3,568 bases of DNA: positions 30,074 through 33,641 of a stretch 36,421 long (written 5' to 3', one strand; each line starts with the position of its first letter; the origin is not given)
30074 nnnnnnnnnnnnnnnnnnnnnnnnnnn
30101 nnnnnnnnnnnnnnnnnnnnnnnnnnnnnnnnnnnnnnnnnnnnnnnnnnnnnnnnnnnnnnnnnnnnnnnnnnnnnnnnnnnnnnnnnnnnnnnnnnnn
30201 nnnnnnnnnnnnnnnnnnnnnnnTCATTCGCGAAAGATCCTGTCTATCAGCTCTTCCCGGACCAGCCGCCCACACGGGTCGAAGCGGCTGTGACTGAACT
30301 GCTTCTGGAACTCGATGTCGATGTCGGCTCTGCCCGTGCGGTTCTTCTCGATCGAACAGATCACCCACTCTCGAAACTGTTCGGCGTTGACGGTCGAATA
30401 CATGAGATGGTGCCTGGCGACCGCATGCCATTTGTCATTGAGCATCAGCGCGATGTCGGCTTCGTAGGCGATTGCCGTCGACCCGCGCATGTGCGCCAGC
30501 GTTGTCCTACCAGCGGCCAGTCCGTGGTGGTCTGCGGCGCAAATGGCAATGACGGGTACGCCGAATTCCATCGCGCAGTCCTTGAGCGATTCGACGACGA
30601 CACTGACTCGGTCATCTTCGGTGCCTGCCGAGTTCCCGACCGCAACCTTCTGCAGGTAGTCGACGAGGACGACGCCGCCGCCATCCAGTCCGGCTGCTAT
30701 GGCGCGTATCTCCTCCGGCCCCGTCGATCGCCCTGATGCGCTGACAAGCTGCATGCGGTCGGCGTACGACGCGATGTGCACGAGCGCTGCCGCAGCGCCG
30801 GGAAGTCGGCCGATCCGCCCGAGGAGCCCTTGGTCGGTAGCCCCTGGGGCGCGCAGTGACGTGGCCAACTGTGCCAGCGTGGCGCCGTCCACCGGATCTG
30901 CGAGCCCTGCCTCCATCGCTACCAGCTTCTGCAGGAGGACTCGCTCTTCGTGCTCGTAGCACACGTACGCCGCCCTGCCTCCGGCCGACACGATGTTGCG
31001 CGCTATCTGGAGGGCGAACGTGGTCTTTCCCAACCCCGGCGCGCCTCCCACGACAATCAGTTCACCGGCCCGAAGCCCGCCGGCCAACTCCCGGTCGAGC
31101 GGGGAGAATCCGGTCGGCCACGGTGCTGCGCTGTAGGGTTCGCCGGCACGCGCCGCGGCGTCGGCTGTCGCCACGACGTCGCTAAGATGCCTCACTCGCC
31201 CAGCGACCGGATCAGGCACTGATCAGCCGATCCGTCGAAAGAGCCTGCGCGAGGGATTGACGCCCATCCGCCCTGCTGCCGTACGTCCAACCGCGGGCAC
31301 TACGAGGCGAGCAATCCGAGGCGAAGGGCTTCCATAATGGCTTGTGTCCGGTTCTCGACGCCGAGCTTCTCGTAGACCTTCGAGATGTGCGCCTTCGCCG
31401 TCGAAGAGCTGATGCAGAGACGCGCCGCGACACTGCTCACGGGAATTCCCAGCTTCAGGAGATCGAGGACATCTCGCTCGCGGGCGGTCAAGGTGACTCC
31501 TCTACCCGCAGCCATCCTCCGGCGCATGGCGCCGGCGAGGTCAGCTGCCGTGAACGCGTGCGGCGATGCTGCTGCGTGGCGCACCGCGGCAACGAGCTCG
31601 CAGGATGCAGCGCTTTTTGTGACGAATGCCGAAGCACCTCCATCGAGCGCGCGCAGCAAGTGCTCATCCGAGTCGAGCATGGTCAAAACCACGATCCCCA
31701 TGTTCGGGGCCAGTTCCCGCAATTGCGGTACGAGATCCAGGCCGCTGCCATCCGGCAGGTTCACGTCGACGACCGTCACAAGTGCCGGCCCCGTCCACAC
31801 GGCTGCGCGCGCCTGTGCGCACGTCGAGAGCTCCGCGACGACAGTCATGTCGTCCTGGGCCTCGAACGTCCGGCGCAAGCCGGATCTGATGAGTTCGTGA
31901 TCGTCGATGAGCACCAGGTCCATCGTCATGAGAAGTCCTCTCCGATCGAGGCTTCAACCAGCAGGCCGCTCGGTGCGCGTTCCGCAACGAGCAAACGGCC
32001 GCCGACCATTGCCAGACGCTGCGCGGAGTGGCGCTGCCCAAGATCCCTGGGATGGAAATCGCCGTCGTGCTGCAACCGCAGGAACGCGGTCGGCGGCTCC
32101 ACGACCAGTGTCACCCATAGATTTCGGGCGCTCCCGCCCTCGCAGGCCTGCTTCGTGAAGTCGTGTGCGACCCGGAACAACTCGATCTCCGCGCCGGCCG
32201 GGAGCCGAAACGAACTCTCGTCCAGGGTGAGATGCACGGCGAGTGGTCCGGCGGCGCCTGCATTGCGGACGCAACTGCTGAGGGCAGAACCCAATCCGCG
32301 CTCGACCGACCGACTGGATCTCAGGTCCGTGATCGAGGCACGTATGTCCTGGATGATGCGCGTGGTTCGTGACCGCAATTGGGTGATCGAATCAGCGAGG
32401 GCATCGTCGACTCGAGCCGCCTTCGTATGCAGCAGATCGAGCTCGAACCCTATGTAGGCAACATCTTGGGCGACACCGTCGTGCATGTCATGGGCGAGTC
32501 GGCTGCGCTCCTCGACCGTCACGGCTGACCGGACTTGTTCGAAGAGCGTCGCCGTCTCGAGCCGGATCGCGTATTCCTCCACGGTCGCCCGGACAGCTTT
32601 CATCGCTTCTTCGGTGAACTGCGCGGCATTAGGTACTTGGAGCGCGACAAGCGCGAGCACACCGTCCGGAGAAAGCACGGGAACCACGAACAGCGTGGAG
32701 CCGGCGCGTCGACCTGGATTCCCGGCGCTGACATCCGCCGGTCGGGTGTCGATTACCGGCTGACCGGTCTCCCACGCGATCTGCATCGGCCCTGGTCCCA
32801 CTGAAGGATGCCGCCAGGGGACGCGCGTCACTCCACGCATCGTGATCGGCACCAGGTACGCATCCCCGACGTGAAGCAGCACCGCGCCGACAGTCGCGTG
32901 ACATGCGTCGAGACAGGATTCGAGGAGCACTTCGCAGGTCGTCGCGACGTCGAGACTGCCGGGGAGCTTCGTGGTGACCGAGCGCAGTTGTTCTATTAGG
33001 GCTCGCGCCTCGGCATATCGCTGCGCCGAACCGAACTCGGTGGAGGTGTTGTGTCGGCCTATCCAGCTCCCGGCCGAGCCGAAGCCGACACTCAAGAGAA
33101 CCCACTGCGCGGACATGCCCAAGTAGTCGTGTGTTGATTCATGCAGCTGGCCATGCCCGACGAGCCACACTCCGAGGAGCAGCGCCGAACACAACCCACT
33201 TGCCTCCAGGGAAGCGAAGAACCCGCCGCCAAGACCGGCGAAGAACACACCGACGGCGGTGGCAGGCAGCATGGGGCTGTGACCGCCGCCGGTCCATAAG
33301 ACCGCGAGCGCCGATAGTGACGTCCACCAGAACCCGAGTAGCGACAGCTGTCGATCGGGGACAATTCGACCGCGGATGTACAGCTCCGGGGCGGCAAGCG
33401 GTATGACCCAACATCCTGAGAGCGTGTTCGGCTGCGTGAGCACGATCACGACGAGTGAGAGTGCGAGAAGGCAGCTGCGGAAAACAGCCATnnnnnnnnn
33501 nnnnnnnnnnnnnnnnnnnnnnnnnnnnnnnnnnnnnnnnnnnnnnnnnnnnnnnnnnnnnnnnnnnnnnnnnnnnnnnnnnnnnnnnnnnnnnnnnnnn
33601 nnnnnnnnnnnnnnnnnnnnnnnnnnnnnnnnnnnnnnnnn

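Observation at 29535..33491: Four-gene module: GAF histidine kinase, NarL-type regulator, stand-alone DnaB-C/RecA-like ATPase and ICMT-family membrane methyltransferase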

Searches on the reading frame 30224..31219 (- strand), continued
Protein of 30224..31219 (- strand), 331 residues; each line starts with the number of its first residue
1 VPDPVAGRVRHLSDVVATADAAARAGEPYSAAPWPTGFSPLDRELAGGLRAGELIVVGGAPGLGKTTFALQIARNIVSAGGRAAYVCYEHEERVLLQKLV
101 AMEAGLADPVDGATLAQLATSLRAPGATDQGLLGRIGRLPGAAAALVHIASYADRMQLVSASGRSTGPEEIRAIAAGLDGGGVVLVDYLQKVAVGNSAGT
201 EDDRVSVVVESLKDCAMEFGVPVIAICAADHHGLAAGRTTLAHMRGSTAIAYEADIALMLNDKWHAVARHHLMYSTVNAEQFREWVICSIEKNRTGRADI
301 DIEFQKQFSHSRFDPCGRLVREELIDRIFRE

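Call 67: search_protein_families(library=pfam, proteins=[L057:5666-7861:-, L057:8996-10642:-, L057:10706-11230:-, L057:11289-14285:-, L057:4541-5386:+, L057:3826-4569:-, L020:8990-9469:+, L020:9466-9822:+, L004:7606-9045:-, L012:9071-10549:-], max_evalue=0.05)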
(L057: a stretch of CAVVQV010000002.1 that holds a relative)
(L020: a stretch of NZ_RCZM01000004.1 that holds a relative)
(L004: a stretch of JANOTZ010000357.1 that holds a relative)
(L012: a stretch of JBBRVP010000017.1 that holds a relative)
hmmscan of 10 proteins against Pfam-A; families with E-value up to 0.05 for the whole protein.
L057:5666-7861:- (731 aa): 11 families
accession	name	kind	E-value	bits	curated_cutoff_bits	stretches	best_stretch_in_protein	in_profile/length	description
PF00580.27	UvrD-helicase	-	1.4e-05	25.4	23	1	236-277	2-42/271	UvrD/REP helicase N-terminal domain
PF13538.12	UvrD_C_2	-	2.8e-05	24.3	27.4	1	679-722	10-51/52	UvrD-like helicase C-terminal domain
PF13245.12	AAA_19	-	0.00011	22.9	25.1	1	241-544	3-128/134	AAA domain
PF13191.12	AAA_16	-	0.00012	23.1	32.6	0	244-297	20-66/167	AAA ATPase domain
PF09848.15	SLFN-g3_helicase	-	0.00074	19.3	24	1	251-291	4-41/354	Schlafen group 3, DNA/RNA helicase domain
PF01443.25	Viral_helicase1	-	0.0011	19.3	21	0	671-723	177-227/228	Viral superfamily 1 RNA helicase core domain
PF00270.35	DEAD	-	0.0011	19.2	26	0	241-307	6-70/167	DEAD/DEAH box helicase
PF13401.12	AAA_22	-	0.0056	17.4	27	0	248-321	5-74/130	AAA domain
PF02562.22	PhoH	-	0.011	15.6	27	0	507-550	119-163/205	PhoH-like protein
PF13604.12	AAA_30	-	0.046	13.9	27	0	236-264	3-34/191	AAA domain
PF13361.12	UvrD_C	-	0.048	13.5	25.6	0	678-723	294-346/350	UvrD-like helicase C-terminal domain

L057:8996-10642:- (548 aa): 6 families
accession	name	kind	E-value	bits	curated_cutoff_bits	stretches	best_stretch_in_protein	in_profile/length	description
PF16203.11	ERCC3_RAD25_C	-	1.2e-42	146.4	27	1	353-540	2-196/248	ERCC3/RAD25/XPB C-terminal helicase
PF13625.11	Helicase_C_3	-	1.1e-38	132.5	34.2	1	6-133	1-124/125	Helicase conserved C-terminal domain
PF04851.21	ResIII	-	6.8e-17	62.3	22.5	1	181-327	3-163/164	Type III restriction enzyme, res subunit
PF00271.37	Helicase_C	-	4.5e-14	53.1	23.5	1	396-499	2-109/110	Helicase conserved C-terminal domain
PF00270.35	DEAD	-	4.9e-08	33.3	26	1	183-328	1-162/167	DEAD/DEAH box helicase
PF00176.29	SNF2-rel_dom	-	0.00029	20.5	24.9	1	214-333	44-170/290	SNF2-related domain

L057:10706-11230:- (174 aa): 2 families
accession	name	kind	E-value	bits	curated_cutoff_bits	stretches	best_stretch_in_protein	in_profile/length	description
PF11706.13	zf-CGNR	-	2.3e-17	63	24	1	127-169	1-44/44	CGNR zinc finger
PF07336.16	ABATE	-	8.6e-10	39.8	24.4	1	17-106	21-115/130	Putative stress-induced transcription regulator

L057:11289-14285:- (998 aa): 1 family
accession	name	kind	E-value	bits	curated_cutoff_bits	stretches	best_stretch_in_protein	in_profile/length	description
PF13625.11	Helicase_C_3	-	7.5e-26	91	34.2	1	776-859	1-84/125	Helicase conserved C-terminal domain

L057:4541-5386:+ (281 aa): 4 families
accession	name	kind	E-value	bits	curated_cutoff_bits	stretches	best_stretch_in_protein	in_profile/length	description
PF03803.21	Scramblase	-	1.2e-21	77.5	25.4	1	78-265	17-216/221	Scramblase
PF10708.14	DUF2510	-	8.2e-08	32.3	24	1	9-38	1-31/35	Protein of unknown function (DUF2510)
PF23728.1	Tubby_C_like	-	5.4e-05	23.6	24.4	1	92-224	7-135/172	Tubby C-terminal like domain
PF21834.1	DUF6894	-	0.0028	18.2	24.1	0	199-223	43-67/69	Domain of unknown function (DUF6894)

L057:3826-4569:- (247 aa): 1 family
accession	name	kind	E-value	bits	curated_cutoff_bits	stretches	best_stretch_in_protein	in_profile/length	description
PF01966.28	HD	-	0.025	15.3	22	1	62-114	2-69/116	HD domain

L020:8990-9469:+ (159 aa): 1 family
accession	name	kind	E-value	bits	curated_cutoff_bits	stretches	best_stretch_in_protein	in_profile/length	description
PF00545.25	Ribonuclease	-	1.5e-22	80.4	24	1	60-154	4-97/98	ribonuclease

L020:9466-9822:+ (118 aa): 1 family
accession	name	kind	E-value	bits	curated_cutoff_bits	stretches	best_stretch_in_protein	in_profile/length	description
PF01337.24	Barstar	-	1.8e-19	69.9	23.4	1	32-107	12-83/96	Barstar (barnase inhibitor)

L004:7606-9045:- (479 aa): 0 families

L012:9071-10549:- (492 aa): 2 families
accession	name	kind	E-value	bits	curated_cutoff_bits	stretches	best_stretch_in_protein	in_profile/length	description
PF13185.12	GAF_2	-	8.2e-05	23.3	28.6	1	341-463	3-128/136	GAF domain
PF21695.3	GlnR_1st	-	0.041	14.3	27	0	60-120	19-78/111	Transcription regulator GlnR, N-terminal domain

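Call 83: search_protein_representatives(alignment_id=A1)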
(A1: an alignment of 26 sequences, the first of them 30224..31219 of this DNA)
Query: 26 sequences, 329 profile positions. Proteins with E-value up to 0.001 (for the whole library): 84563; up to 1e-10: 36465; up to 1e-30: 345. The best 150 are listed.
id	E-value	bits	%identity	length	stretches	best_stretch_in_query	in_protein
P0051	1.4e-140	484.6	-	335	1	4-329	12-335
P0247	2.4e-140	483.8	-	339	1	2-328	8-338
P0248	4.4e-121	420.5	-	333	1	8-327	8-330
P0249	9.7e-121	419.4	-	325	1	2-329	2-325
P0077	1.6e-118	412.1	-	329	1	5-326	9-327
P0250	1.6e-115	402.2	-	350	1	6-328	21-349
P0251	1.2e-113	396.1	-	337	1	6-327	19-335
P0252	7.1e-110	383.7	-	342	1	4-328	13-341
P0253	1.5e-109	382.6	-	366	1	5-329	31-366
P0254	1.7e-109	382.4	-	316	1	4-329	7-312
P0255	1.8e-107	375.8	-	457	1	5-329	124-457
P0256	3.9e-107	374.7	-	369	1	5-329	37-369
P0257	2.6e-105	368.7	-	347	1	28-327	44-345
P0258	2.8e-105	368.6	-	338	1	6-329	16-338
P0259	6.0e-105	367.5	-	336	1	4-329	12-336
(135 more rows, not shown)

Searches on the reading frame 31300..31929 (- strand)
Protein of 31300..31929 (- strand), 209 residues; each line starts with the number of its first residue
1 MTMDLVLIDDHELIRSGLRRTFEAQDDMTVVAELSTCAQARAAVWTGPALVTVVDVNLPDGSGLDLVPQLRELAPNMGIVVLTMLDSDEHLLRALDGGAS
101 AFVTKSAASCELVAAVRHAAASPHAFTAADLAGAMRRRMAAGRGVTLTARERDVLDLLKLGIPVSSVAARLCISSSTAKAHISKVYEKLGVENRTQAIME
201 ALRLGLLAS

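Call 3: search_protein_families(library=pfam, proteins=[window:31300-31929:-], max_evalue=0.01)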
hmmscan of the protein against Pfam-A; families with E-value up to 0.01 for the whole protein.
window:31300-31929:- (209 aa): 3 families
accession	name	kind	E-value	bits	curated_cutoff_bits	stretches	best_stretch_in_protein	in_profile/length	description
PF00072.30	Response_reg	-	1.3e-20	74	30.2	1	6-117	2-111/111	Response regulator receiver domain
PF00196.25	GerE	-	6.5e-14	51.7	23.5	1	146-201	2-57/57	Bacterial regulatory proteins, luxR family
PF04967.18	HTH_10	-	0.0095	16.2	23.1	0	164-189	26-51/53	HTH DNA binding domain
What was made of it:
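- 31300..31929 (-): NarL/GerE-type response regulator with an intact phospho-acceptor pocket. Pfam Response_reg 1.3e-20 plus GerE 6.5e-14 (call 3).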

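Call 4: search_protein_families(library=ncbifam, proteins=[window:31300-31929:-], max_evalue=0.01)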
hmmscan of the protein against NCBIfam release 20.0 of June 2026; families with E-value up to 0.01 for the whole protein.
window:31300-31929:- (209 aa): 84 families (the best 25 are shown)
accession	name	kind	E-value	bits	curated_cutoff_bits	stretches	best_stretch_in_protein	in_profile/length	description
NF047785.1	respo_reg_MadR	equivalog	3.3e-40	137.7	300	1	4-207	2-209/209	MadR family response regulator transcription factor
NF007685.0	PRK10360.1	equivalog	2.8e-31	108.9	258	1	4-195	3-186/196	response regulator transcription factor UhpA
NF052445.1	RespRegMctR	equivalog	8.8e-31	106.9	300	1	4-200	3-198/205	two-component system response regulator MctR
NF007935.0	PRK10651.1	equivalog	5e-30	104.3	250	1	4-198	8-207/216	two-component system response regulator NarL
NF011896.0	PRK15369.1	equivalog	1.3e-28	100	242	1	2-206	3-209/211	two component system response regulator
NF007708.0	PRK10403.1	equivalog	2.1e-23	82.9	343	1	4-199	8-206/215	nitrate/nitrite response regulator protein NarP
NF007018.1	PRK09483.1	equivalog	6.7e-22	78.2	280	1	4-207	3-209/217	UvrY/SirA/GacA family response regulator transcription factor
NF007419.0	PRK09958.1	equivalog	3e-17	62.9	251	1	3-192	1-189/204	acid-sensing system DNA-binding response regulator EvgA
NF041830.1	RR_TF_ErdR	exception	1.1e-16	61.2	390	1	3-199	2-203/213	response regulator transcription factor ErdR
NF006900.1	PRK09390.1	equivalog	1.7e-15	57.1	255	1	5-203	7-199/203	response regulator FixJ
NF008098.0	PRK10840.1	equivalog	1.8e-14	53.7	235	1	2-195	3-199/216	response regulator transcription factor RcsB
NF007403.0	PRK09935.1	equivalog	4.7e-14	52.5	271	1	5-198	6-201/210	fimbria biosynthesis transcriptional regulator FimZ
NF001965.0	PRK00742.1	subfamily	1.5e-12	47.4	293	1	3-111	4-113/357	chemotaxis-specific protein-glutamate methyltransferase CheB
NF007928.2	PRK10643.1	equivalog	1.6e-12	47.5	330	1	3-156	1-159/216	two-component system response regulator PmrA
NF007505.1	PRK10100.1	equivalog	5.9e-12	45.7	250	1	136-200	134-198/204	biofilm master transcriptional regulator CsgD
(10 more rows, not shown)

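Call 5: search_protein_families(library=padloc, proteins=[window:31300-31929:-], max_evalue=0.01)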
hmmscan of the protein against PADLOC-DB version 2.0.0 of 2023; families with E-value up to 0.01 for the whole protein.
window:31300-31929:- (209 aa): 2 families
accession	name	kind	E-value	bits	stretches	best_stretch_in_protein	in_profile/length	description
PDLC01855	CARF3--CARF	-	4.1e-05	21.4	1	146-188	217-259/288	-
PDLC01851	CARF3--CARF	-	4.5e-05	21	1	146-189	209-252/279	-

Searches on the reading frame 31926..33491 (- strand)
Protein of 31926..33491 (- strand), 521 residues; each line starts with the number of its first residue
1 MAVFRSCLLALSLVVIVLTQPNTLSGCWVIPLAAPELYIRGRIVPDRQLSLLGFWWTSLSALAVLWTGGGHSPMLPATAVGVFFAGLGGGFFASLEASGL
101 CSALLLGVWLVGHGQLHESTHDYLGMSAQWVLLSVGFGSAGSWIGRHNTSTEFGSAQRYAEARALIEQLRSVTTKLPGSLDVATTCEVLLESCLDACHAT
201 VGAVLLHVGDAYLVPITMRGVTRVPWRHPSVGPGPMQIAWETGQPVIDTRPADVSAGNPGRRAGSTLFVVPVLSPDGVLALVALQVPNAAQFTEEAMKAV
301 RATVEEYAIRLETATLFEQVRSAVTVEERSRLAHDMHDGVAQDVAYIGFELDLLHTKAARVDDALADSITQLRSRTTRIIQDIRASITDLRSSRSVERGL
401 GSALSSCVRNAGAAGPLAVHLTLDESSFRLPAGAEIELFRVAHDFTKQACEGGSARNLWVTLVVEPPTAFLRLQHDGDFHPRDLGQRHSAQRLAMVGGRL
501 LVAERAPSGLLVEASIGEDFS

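Call 3: search_protein_families(library=pfam, proteins=[window:31926-33491:-], max_evalue=0.01)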
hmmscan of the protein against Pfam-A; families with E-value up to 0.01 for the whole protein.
window:31926-33491:- (521 aa): 2 families
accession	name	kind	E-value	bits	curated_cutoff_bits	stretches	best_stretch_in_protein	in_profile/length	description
PF07730.19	HisKA_3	-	4.2e-11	43.7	24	1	328-393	1-66/68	Histidine kinase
PF13185.12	GAF_2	-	1.5e-08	35.3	28.6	1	180-311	2-135/136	GAF domain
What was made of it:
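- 31926..33491 (-): Membrane GAF-HisKA_3 sensor with a degenerate catalytic (ATP-binding) domain. His and the DxxxQ motif are retained. Pfam finds only GAF_2 and HisKA_3 (call 3).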

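Call 4: search_protein_families(library=ncbifam, proteins=[window:31926-33491:-], max_evalue=0.01)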
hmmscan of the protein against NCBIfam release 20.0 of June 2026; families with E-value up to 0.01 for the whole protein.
window:31926-33491:- (521 aa): 6 families
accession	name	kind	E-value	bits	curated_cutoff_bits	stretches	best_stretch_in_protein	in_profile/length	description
NF052443.1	SensHisKinMctS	equivalog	6.6e-14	51.1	700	1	326-504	248-435/457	two-component system sensor histidine kinase MctS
NF047786.1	his_kin_MadS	equivalog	1.7e-11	43.9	500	1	269-497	162-397/434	MadS family sensor histidine kinase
NF007896.0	PRK10600.1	equivalog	2.2e-07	29.9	578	1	285-477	347-538/598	nitrate/nitrite two-component system sensor histidine kinase NarX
NF052531.1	Strep_LiaS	equivalog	6e-06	25.7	450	1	322-477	126-280/328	envelope stress sensor histidine kinase LiaS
NF008184.0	PRK10935.1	equivalog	4.3e-05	22.3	553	1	318-462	353-496/565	nitrate/nitrite two-component system sensor histidine kinase NarQ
NF047322.1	HK_morpho_MacS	equivalog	0.002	17.4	300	1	310-373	164-227/367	MacS family sensor histidine kinase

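Call 5: search_protein_families(library=padloc, proteins=[window:31926-33491:-], max_evalue=0.01)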
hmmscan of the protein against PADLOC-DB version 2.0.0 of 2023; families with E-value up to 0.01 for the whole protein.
window:31926-33491:- (521 aa): 0 families

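Call 53: search_protein_families(library=pfam, alignment_id=A2, max_evalue=0.1)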
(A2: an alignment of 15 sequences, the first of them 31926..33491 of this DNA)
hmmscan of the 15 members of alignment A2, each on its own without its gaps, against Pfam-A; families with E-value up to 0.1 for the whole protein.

A. member 1, window:31926-33491:- (521 aa): 2 families
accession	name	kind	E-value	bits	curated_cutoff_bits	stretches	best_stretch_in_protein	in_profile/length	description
PF07730.19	HisKA_3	-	4.2e-11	43.7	24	1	328-393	1-66/68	Histidine kinase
PF13185.12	GAF_2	-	1.5e-08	35.3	28.6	1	180-311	2-135/136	GAF domain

B. families by the number of members that match (of 15 scanned): 12 families
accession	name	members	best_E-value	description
PF07730.19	HisKA_3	15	1.6e-13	Histidine kinase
PF02518.31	HATPase_c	10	2.5e-12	Histidine kinase-, DNA gyrase B-, and HSP90-like ATPase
PF13581.12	HATPase_c_2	9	0.00068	Histidine kinase-like ATPase domain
PF13492.12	GAF_3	8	1.8e-09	GAF domain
PF13185.12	GAF_2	7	1.5e-08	GAF domain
PF01590.32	GAF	4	4.8e-07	GAF domain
PF13589.12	HATPase_c_3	3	0.018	Histidine kinase-, DNA gyrase B-, and HSP90-like ATPase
PF12553.13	DUF3742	2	0.05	Protein of unknown function (DUF3742)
PF02104.20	SURF1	1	0.06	SURF1 family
PF08542.16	Rep_fac_C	1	0.067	Replication factor C C-terminal domain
PF03918.19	CcmH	1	0.092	Cytochrome C biogenesis protein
PF03445.19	DUF294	1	0.097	Putative nucleotidyltransferase DUF294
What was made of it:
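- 31926..33491 (-): HATPase_c was found in 10 of 15 orthologues scanned (call 53).
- On HisKA_3/NarL two-component system: No HATPase_c hit even at E<=0.1 (calls 3, 53).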
